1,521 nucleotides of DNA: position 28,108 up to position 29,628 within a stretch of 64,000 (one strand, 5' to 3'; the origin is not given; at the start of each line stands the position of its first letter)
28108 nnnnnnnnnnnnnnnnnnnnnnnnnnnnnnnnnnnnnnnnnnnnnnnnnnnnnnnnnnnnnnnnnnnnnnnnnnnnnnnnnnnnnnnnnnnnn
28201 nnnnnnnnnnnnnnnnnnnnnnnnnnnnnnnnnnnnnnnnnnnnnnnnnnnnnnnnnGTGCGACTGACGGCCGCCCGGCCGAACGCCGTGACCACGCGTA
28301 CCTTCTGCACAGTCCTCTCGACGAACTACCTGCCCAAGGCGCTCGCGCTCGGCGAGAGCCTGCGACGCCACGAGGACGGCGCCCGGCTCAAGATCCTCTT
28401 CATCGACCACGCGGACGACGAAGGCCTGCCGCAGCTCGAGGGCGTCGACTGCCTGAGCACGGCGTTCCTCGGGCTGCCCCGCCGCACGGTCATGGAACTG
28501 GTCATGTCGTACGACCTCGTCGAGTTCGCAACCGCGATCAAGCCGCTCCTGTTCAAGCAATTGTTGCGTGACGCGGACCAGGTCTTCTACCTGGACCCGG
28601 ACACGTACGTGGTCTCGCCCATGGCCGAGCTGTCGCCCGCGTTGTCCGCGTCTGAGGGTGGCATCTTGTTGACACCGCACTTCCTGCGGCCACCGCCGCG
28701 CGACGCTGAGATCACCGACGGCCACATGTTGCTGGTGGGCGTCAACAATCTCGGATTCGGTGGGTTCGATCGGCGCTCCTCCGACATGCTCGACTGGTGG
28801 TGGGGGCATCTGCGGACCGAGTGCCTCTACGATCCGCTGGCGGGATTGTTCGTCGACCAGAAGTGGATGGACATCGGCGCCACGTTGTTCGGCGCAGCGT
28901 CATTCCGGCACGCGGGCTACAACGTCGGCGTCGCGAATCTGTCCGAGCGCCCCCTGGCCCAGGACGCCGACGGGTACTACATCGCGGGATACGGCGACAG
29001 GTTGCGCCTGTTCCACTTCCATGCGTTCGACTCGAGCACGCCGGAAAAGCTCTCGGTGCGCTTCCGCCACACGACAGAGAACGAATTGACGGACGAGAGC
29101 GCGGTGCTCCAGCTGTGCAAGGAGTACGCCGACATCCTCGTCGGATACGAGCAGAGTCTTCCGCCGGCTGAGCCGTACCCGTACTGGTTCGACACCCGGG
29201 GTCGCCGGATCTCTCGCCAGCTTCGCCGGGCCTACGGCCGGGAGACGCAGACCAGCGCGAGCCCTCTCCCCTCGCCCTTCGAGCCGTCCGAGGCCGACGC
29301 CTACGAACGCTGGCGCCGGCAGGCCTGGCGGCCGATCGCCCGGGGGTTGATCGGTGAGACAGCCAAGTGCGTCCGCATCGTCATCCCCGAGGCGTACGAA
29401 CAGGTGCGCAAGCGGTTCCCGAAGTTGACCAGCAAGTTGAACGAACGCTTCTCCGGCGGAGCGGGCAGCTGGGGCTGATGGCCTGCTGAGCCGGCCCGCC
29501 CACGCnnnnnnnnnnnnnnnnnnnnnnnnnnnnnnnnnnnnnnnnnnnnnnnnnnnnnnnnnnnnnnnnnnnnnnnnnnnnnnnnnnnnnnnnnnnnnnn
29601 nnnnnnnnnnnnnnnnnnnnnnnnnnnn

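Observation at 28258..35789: Carrier-protein-dependent sulfo/methyl/acyl tailoring module for a glycan or glycolipid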

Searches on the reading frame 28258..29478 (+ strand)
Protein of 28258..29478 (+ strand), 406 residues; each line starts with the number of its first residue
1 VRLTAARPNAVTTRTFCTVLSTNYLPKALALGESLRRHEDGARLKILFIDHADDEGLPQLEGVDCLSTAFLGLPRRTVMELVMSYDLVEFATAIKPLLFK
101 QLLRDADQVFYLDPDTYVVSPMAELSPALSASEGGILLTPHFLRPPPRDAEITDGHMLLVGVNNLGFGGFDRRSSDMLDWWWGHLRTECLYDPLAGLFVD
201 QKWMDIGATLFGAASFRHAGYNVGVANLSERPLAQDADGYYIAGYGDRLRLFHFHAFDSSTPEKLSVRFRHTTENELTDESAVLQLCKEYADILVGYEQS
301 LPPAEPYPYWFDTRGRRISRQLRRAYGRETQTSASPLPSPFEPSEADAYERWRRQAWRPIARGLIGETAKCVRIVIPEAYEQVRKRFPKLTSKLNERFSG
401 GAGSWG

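Call 7: search_protein_families(library=pfam, proteins=[window:28258-29478:+], max_evalue=0.01)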
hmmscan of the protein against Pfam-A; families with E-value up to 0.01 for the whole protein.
window:28258-29478:+ (406 aa): 0 families

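Call 8: search_protein_families(library=ncbifam, proteins=[window:28258-29478:+], max_evalue=0.01)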
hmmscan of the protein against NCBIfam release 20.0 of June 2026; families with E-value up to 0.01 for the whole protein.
window:28258-29478:+ (406 aa): 0 families

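Call 10: find_homologous_proteins(query=window:28258-29478:+)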
Query window:28258-29478:+ (406 aa): 1494 proteins with E <= 0.001 among 8000 candidates; the best 120 are listed.
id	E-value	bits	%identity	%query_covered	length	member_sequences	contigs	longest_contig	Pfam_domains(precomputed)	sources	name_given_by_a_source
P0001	2.8e-257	872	94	98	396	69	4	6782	-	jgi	jgi:hypothetical protein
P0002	2.1e-242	823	89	98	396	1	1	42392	-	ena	-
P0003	2.0e-240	816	88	98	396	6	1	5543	-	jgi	jgi:hypothetical protein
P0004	8.3e-239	811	88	98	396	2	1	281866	-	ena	-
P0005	2.0e-234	796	86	98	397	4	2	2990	-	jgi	jgi:hypothetical protein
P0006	1.0e-229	781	83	98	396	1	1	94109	-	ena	-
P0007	1.4e-228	777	85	98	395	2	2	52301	-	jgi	jgi:hypothetical protein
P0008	2.7e-225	766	83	98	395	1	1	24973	-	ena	-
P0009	2.3e-222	757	79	98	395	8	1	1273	-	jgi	jgi:hypothetical protein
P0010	7.8e-221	752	82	97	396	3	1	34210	-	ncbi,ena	-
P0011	7.8e-221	752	82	98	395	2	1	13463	-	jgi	jgi:hypothetical protein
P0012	4.1e-217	739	78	98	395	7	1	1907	-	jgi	jgi:hypothetical protein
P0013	8.7e-216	735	79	98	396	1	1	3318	-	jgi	jgi:hypothetical protein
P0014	6.3e-215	732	77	98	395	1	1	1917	-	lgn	-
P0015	7.5e-214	729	79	98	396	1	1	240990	-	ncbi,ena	-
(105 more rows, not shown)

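Call 11: find_encoding_contigs(protein=P0004, flank=10000, max_places=2)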
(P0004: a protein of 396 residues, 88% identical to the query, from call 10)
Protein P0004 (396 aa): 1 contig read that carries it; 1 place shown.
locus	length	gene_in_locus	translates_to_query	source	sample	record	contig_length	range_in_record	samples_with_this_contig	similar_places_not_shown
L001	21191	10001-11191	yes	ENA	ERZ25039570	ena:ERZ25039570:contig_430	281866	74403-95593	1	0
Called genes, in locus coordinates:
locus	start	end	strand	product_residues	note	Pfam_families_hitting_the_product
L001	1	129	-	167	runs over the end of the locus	PF02283:CobU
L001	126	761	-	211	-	PF01955:CbiZ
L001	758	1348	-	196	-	PF02572:CobA_CobO_BtuR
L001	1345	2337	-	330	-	PF00005:ABC_tran, PF02463:SMC_N (faint)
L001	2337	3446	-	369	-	PF01032:FecCD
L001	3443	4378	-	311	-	PF01497:Peripla_BP_2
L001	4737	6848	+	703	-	PF02129:Peptidase_S15, PF08530:PepX_C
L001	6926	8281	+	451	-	PF05977:MFS_3, PF07690:MFS_1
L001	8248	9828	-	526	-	PF00501:AMP-binding, PF13193:AMP-binding_C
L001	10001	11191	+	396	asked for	-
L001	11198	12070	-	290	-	PF00685:Sulfotransfer_1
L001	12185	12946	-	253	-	-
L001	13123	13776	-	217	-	PF00132:Hexapep (faint)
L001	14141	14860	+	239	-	PF00132:Hexapep (weak)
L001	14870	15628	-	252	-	PF00685:Sulfotransfer_1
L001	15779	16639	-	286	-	PF05711:TylF, PF13578:Methyltransf_24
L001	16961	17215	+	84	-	-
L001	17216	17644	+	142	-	PF00501:AMP-binding (weak)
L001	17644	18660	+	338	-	-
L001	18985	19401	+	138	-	PF00106:adh_short, PF13561:adh_short_C2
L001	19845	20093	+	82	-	-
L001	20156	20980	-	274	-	PF01061:ABC2_membrane, PF12698:ABC2_membrane_3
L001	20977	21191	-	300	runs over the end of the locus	PF00005:ABC_tran, PF13304:AAA_21 (weak), PF26919:ABC-like_C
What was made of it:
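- A second genome, L001/L008, also has a fragmented ligase and SDR (call 11).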

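Call 12: find_encoding_contigs(protein=P0002, flank=10000, max_places=2)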
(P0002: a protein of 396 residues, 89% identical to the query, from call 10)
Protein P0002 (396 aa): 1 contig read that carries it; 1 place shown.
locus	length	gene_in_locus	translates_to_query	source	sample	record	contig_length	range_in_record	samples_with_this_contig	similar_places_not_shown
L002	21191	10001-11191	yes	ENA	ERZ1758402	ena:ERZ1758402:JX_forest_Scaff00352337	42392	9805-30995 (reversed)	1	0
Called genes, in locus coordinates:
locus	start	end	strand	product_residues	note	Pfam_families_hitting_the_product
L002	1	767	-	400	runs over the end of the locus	PF04577:Glyco_transf_61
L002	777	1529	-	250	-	PF13489:Methyltransf_23, PF13649:Methyltransf_25 (weak), PF08241:Methyltransf_11, PF08242:Methyltransf_12 (faint), PF13847:Methyltransf_31 (weak)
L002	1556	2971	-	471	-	PF04932:Wzy_C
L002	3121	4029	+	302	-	PF02706:Wzz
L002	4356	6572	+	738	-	PF02129:Peptidase_S15, PF08530:PepX_C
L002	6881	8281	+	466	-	PF05977:MFS_3, PF07690:MFS_1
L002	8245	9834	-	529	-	PF00501:AMP-binding, PF13193:AMP-binding_C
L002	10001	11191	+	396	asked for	-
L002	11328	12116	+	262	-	-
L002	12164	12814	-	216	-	PF00132:Hexapep (faint)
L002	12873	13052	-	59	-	-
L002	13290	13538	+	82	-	-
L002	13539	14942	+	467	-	PF00501:AMP-binding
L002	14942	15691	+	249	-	PF23441:SDR (faint), PF00106:adh_short, PF01370:Epimerase (weak), PF08659:KR, PF13561:adh_short_C2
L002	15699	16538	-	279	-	PF00753:Lactamase_B, PF19583:ODP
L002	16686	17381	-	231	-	PF08768:THAP4_heme-bd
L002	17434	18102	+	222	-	PF00697:PRAI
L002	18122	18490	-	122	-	-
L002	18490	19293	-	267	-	PF01061:ABC2_membrane, PF12698:ABC2_membrane_3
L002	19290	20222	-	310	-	PF00005:ABC_tran, PF13304:AAA_21 (faint), PF26919:ABC-like_C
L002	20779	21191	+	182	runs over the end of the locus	-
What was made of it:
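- The ATPase carries an extra C-terminal domain (PF26919; calls 11, 12).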

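Call 22: search_solved_structures(query=A1, max_evalue=1)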
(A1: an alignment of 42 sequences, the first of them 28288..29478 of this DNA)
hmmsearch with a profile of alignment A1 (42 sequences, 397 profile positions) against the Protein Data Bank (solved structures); distinct sequences matched with E-value up to 1: 20.
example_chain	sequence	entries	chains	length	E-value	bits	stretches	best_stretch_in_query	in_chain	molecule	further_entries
3v90_A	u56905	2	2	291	0.079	15.4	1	3-118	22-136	Glycogenin-1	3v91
1zct_A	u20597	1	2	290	0.087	15.2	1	3-118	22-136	Glycogenin-1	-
3usq_A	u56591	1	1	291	0.087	15.2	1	3-118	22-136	Glycogenin-1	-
3v8y_A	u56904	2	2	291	0.087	15.2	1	3-118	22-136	Glycogenin-1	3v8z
3usr_A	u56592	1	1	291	0.087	15.2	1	3-118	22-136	Glycogenin-1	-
4ueg_A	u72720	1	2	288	0.09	15.2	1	4-118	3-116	GLYCOGENIN-2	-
1ll0_A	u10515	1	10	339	0.12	14.8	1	3-118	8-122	GLYCOGENIN-1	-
1zcv_A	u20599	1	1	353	0.13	14.7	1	3-118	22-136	Glycogenin-1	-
1zcy_A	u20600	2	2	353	0.13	14.7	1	3-118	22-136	Glycogenin-1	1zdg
1zcu_A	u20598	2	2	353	0.13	14.6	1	3-118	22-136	Glycogenin-1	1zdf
3rmv_A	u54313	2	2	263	0.13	14.6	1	3-118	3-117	Glycogenin-1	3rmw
1ll2_A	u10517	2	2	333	0.14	14.5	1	3-118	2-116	GLYCOGENIN-1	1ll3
3t7m_A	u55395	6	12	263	0.14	14.5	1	3-118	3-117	Glycogenin-1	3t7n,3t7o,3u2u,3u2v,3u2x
3q4s_A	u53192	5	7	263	0.14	14.5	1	3-118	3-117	Glycogenin-1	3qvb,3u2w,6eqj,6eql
3u2t_A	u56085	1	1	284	0.17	14.3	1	3-118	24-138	Glycogenin-1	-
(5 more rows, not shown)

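Call 23: find_related_loci(query=A1, collection=genome_contigs, flank=10000)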
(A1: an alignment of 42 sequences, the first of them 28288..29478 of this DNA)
Query A1 (396 aa) in genome_contigs; peptide patterns used: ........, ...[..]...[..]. (x = any residue, [..] = any of these).
215 stretches matched a pattern; 122 encode a relative of the query (tblastn E <= 1e-3); the best 80 are kept; 80 distinct loci.
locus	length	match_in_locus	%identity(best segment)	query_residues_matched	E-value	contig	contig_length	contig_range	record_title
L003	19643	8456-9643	96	1-396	0e+0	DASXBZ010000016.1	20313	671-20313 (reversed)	MAG TPA_asm: Acidimicrobiales bacterium isolate SMAG_U5047 k141_438490, whole genome shotgun sequence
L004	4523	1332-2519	94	1-396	0e+0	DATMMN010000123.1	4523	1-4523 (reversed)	MAG TPA_asm: Acidimicrobiales bacterium isolate SMAG_U12824 k141_1435446, whole genome shotgun sequence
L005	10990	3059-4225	95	1-389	0e+0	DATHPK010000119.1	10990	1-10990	MAG TPA_asm: Acidimicrobiales bacterium isolate SMAG_U12708 k141_1033402, whole genome shotgun sequence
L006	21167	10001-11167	92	1-389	0e+0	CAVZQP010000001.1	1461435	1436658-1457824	MAG: uncultured Acidimicrobiaceae bacterium isolate MFD05705.bin.1.43 genome assembly, contig: contig_14723, whole genom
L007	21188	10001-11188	90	1-396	0e+0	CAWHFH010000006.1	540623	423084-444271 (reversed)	MAG: uncultured Acidimicrobiaceae bacterium isolate MFD09603.bin.3.130 genome assembly, contig: contig_2231, whole genom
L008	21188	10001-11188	88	1-396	0e+0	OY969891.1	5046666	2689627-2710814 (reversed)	MAG: uncultured Acidimicrobiaceae bacterium isolate MFD09286.bin.1.140 genome assembly, chromosome: 1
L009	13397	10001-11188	88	1-396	0e+0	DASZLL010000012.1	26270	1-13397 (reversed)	MAG TPA_asm: Acidimicrobiales bacterium isolate SMAG_U5863 k141_552452, whole genome shotgun sequence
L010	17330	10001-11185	82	1-395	0e+0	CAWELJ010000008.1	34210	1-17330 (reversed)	MAG: uncultured Acidimicrobiaceae bacterium isolate MFD05705.bin.2.72 genome assembly, contig: contig_51311, whole genom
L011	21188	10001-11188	77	1-396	0e+0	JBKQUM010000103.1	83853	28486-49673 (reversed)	MAG: Acidimicrobiales bacterium isolate SEr2D2E2F__bin_154 SEr2D2E2F_000000167096, whole genome shotgun sequence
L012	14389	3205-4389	85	1-396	0e+0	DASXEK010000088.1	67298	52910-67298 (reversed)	MAG TPA_asm: Acidimicrobiales bacterium isolate SMAG_U5110 k141_628474, whole genome shotgun sequence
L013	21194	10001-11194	73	1-396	0e+0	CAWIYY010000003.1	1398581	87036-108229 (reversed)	MAG: uncultured Acidimicrobiaceae bacterium isolate MFD06092.bin.2.89 genome assembly, contig: contig_13397, whole genom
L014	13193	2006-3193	72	1-396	0e+0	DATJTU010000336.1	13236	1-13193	MAG TPA_asm: Acidimicrobiales bacterium isolate SMAG_U15028 k141_3988693, whole genome shotgun sequence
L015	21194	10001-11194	74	1-396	0e+0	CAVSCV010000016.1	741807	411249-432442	MAG: uncultured Acidimicrobiaceae bacterium isolate MFD02671.bin.2.46 genome assembly, contig: contig_7235, whole genome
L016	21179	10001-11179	73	4-396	0e+0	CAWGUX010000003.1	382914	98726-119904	MAG: uncultured Acidimicrobiaceae bacterium isolate MFD02671.bin.2.50 genome assembly, contig: contig_29413, whole genom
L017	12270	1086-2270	71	2-396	0e+0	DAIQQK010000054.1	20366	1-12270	MAG TPA_asm: Acidimicrobiales bacterium isolate CTOTU28680 NODE_1243_length_20366_cov_5.628477, whole genome shotgun seq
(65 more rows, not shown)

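Call 31: predict_structure(alignment_id=A1)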
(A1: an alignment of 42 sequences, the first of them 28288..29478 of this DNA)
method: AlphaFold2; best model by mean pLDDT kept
length: 396 residues; sequences in the alignment: 42
mean_pLDDT: 87.7   pTM: 0.86
mean pLDDT of the five models: 87.7, 86.2, 85.5, 84.5, 83.0
residues with pLDDT >= 90: 248; 70-90: 106; 50-70: 32; < 50: 10
segments of 3 or more residues with pLDDT < 50: 261-264, 392-396
pLDDT, mean of each block of 10 residues (from residue 1): 93 92 96 97 92 96 95 91 95 98 95 97 96 80 68 88 97 86 64 90 95 88 94 95 92 81 55 93 94 89 94 91 91 97 93 76 72 82 68 42
secondary structure, 60 per line:
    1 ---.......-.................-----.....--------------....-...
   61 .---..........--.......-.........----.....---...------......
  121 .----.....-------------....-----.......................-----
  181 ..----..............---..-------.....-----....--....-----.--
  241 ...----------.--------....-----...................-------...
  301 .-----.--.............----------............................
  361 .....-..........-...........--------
elements in order: E4-10 H12-28 E34-38 E53-56 H58-61 H65-74 H77-83 H85-93 E98-102 E106-108 H115-121 E126-130 H144-147 E153-161 H162-175 H189-200 E223-226 E229-232 E241-243 H272-290 H310-322 H333-365 H367-376 H378-388
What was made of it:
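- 28288..29478 (+): GT8-like retaining GT-A glycosyltransferase, 396 aa. An alternative GTG start lies at 28258. The family has no name in the databases searched. AF2 pLDDT 87.7 (call 31).
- Closest known: GT8 glycosyltransferases. Different: A helical extension of about 120 aa follows at the C-terminus (call 31).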

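Call 33: search_protein_families(library=pfam, proteins=[L002:11328-12116:+, window:28288-29478:+], max_evalue=1)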
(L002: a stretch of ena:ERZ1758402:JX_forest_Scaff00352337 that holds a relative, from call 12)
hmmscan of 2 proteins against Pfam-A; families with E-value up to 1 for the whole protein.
L002:11328-12116:+ (262 aa): 2 families
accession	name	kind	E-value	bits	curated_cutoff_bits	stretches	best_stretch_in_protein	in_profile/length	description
PF00132.30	Hexapep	-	0.001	19.1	27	1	114-149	1-36/36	Bacterial transferase hexapeptide (six repeats)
PF14602.12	Hexapep_2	-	0.13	12.4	27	1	113-149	6-34/34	Hexapeptide repeat of succinyl-transferase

window:28288-29478:+ (396 aa): 1 family
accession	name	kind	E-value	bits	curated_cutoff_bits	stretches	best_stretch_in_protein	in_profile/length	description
PF01501.26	Glyco_transf_8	-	0.36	10.8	24.3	1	10-115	6-118/253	Glycosyl transferase family 8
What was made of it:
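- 28288..29478 (+): Pfam GT8 reaches only 10.8 bits (call 33).
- On GT8 / GT-A retaining glycosyltransferases (28288-29478): 10.8 bits, E 0.36, against a cut-off of 24.3 (call 33).
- Checked: No significant Pfam or NCBIfam hit (calls 7, 8, 33).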

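Call 34: fold_search(model_id=the predicted structure, library=pdb)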
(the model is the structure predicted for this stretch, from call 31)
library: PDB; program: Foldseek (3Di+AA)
matches with E <= 10: 1257; with E <= 0.001: 261
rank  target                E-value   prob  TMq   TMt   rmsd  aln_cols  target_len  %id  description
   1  4ueg_B                1.4e-07  1.00  0.40  0.60   7.0       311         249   14  Crystal structure of human glycogenin-2 catalytic domain (released 2014-12-24)
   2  1ll0_C                1.4e-07  1.00  0.42  0.60   7.0       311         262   16  Crystal Structure of Rabbit Muscle Glycogenin (released 2002-05-15)
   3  1ll0_H                1.4e-07  1.00  0.41  0.58   6.7       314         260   16  Crystal Structure of Rabbit Muscle Glycogenin (released 2002-05-15)
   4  1ll0_E                1.5e-07  1.00  0.42  0.60   7.1       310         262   16  Crystal Structure of Rabbit Muscle Glycogenin (released 2002-05-15)
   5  1zct_A                1.6e-07  1.00  0.41  0.59   6.8       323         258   16  structure of glycogenin truncated at residue 270 in a complex with UDP (released 2005-04-26)
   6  1ll0_B                2.4e-07  1.00  0.43  0.60   6.9       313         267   16  Crystal Structure of Rabbit Muscle Glycogenin (released 2002-05-15)
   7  1ll0_I                2.4e-07  1.00  0.42  0.59   7.2       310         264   17  Crystal Structure of Rabbit Muscle Glycogenin (released 2002-05-15)
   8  1ll0_D                2.7e-07  1.00  0.42  0.60   7.1       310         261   16  Crystal Structure of Rabbit Muscle Glycogenin (released 2002-05-15)
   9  1zcy                  2.7e-07  1.00  0.42  0.61   6.9       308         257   16  apo form of a mutant of glycogenin in which Asp159 is replaced by Ser (released 2005-04-26)
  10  3usr                  2.7e-07  1.00  0.41  0.58   6.3       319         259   17  Structure of Y194F glycogenin mutant truncated at residue 270 (released 2011-12-14)
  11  4ueg_A                2.8e-07  1.00  0.39  0.59   6.8       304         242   15  Crystal structure of human glycogenin-2 catalytic domain (released 2014-12-24)
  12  1ll0_G                3.6e-07  1.00  0.42  0.60   7.0       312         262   16  Crystal Structure of Rabbit Muscle Glycogenin (released 2002-05-15)
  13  1zcu                  4.0e-07  1.00  0.42  0.60   7.1       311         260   15  apo form of the 162S mutant of glycogenin (released 2005-04-26)
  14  1ll0_J                4.2e-07  1.00  0.41  0.61   6.2       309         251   16  Crystal Structure of Rabbit Muscle Glycogenin (released 2002-05-15)
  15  1zdg                  4.2e-07  1.00  0.42  0.60   6.6       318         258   14  Ser159 mutant of glycogenin complexed with UDP-glucose and manganese (released 2005-04-26)
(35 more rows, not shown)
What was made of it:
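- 28288..29478 (+): Foldseek top hits are glycogenin, LARGE1 and GT8, E 1e-7 (call 34).
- On GT8 / GT-A retaining glycosyltransferases (28288-29478): Foldseek finds glycogenin, LARGE1 and a GT8 protein at E 1e-7 to 4e-6, target TM 0.55-0.63 (call 34).
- Checked: The AlphaFold2 model (pLDDT 87.7, call 31) matches glycogenin, LARGE1 and other GT8 structures (Foldseek E 1e-7, TM about 0.6, call 34).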

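Call 40: search_solved_structures(query=L002:13539-14942:+, max_evalue=1e-10)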
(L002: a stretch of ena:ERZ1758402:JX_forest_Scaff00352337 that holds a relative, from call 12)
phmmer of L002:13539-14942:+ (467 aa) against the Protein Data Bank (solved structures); distinct sequences matched with E-value up to 1e-10: 12.
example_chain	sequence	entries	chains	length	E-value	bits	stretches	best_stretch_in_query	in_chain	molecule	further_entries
3cw8_X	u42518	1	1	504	2.7e-13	52.6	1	5-419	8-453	4-chlorobenzoyl CoA ligase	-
1t5d_X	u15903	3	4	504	2.7e-13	52.6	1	5-419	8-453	4-chlorobenzoyl CoA ligase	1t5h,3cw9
3dlp_X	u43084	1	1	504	4.2e-13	52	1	5-419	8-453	4-Chlorobenzoate CoA Ligase/Synthetase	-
2qvz_X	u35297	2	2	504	5.5e-13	51.6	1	5-419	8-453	4-Chlorobenzoate CoA Ligase/Synthetase | 4-Chlorobenzoate CoA Ligase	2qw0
2qvx_X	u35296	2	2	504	1.2e-12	50.5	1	5-419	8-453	4-Chlorobenzoate CoA Ligase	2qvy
8wev_A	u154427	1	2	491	3e-12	49.2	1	10-462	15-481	Feruloyl-CoA Synthetase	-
8weu_A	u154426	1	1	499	3.1e-12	49.1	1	10-462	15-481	Fatty-acyl-CoA synthase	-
4ir7_A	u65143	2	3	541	3.8e-12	48.9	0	127-463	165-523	Long chain fatty acid CoA ligase FadD10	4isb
5x8f_A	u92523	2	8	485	8e-12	47.8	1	9-415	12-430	2-succinylbenzoate--CoA ligase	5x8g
5buq_A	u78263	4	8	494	8.6e-12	47.7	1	9-415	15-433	2-succinylbenzoate--CoA ligase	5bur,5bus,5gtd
6ea3_B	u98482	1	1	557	2.4e-11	46.2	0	347-460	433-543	adenylation domain of Fuscachelin synthetase component H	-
8r2q_A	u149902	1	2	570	3e-11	45.9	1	134-461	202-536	Probable fatty-acid-CoA ligase FadD5 (Fatty-acid-CoA synthetase) (Fatty-acid-CoA synthase)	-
